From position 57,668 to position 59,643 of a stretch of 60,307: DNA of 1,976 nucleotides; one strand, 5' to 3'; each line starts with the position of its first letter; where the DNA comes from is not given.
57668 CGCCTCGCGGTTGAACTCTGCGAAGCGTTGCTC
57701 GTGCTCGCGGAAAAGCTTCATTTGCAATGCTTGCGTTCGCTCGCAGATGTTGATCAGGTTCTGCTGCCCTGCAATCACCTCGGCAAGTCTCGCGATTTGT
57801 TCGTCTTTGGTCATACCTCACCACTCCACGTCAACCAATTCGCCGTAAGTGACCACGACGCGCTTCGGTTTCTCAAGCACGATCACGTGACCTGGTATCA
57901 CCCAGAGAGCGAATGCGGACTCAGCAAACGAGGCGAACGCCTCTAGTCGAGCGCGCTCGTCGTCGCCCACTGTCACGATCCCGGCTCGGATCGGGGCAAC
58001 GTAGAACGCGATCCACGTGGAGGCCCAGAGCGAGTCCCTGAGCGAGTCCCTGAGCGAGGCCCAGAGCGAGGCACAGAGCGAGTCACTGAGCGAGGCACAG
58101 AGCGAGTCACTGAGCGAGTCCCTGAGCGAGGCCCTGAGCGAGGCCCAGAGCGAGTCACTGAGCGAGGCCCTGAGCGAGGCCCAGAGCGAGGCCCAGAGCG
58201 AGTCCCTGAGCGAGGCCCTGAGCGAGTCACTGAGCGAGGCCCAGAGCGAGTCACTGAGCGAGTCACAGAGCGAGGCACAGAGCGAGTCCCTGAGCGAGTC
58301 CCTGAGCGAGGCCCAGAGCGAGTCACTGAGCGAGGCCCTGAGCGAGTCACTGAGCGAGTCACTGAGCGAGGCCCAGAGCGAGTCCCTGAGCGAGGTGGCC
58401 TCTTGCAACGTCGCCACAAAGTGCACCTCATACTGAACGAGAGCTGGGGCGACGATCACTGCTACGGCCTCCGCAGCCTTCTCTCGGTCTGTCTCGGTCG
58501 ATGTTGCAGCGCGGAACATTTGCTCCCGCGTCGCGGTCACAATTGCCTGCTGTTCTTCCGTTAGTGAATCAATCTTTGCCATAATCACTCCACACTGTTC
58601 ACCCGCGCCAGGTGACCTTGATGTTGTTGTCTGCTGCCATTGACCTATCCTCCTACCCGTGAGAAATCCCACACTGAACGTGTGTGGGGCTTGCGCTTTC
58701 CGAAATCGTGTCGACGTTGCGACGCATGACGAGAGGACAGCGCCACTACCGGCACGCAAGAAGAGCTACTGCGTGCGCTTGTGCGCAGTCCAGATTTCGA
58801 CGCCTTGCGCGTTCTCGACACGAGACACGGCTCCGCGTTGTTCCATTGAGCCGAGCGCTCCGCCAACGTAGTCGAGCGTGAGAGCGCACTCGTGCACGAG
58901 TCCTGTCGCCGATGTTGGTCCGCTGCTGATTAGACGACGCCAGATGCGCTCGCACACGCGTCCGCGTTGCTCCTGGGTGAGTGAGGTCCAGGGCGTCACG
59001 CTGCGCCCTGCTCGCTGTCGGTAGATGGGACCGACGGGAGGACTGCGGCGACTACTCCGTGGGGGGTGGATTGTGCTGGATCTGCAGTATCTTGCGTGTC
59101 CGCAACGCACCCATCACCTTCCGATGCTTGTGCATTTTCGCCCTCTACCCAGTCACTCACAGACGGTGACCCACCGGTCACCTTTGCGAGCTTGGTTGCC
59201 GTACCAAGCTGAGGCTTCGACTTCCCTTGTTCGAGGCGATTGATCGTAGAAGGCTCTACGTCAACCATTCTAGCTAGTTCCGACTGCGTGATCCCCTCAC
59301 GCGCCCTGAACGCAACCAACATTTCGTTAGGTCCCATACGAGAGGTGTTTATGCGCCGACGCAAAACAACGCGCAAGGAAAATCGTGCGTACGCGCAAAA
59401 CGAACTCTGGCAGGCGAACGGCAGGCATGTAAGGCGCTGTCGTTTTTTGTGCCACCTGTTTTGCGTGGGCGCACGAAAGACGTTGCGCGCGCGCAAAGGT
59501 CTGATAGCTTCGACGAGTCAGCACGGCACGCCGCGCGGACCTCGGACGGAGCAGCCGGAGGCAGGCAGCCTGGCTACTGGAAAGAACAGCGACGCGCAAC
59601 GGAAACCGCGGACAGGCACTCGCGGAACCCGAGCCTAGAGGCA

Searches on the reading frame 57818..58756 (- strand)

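Call 88: search_protein_families(library=pfam, proteins=[window:57818-58756:-], max_evalue=0.001)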
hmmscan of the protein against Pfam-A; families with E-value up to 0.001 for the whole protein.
window:57818-58756:- (312 aa): 2 families
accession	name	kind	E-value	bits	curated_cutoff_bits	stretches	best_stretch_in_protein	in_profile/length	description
PF05003.17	DUF668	-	2.4e-05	25.1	24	0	175-209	24-58/89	Protein of unknown function (DUF668)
PF10545.15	MADF_DNA_bdg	-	0.00073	20.3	22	0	122-158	23-59/84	Alcohol dehydrogenase transcription factor Myb/SANT-like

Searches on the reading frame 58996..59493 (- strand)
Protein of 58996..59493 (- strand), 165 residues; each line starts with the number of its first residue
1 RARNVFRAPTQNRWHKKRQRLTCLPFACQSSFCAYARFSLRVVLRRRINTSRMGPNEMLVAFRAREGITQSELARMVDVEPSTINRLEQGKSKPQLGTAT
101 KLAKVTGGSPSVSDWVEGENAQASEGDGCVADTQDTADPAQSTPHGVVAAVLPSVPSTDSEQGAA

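Call 88: search_protein_families(library=pfam, proteins=[window:58996-59493:-], max_evalue=0.001)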
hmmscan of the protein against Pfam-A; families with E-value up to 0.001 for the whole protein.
window:58996-59493:- (165 aa): 3 families
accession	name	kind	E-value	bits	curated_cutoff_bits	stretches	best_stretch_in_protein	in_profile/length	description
PF01381.28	HTH_3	-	1.9e-12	47.4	23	1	62-111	4-53/55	Helix-turn-helix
PF13560.12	HTH_31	-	6e-09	36.5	27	1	61-111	8-59/64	Helix-turn-helix domain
PF13443.12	HTH_26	-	3e-05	24.6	22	1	63-107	6-51/63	Cro/C1-type HTH DNA-binding domain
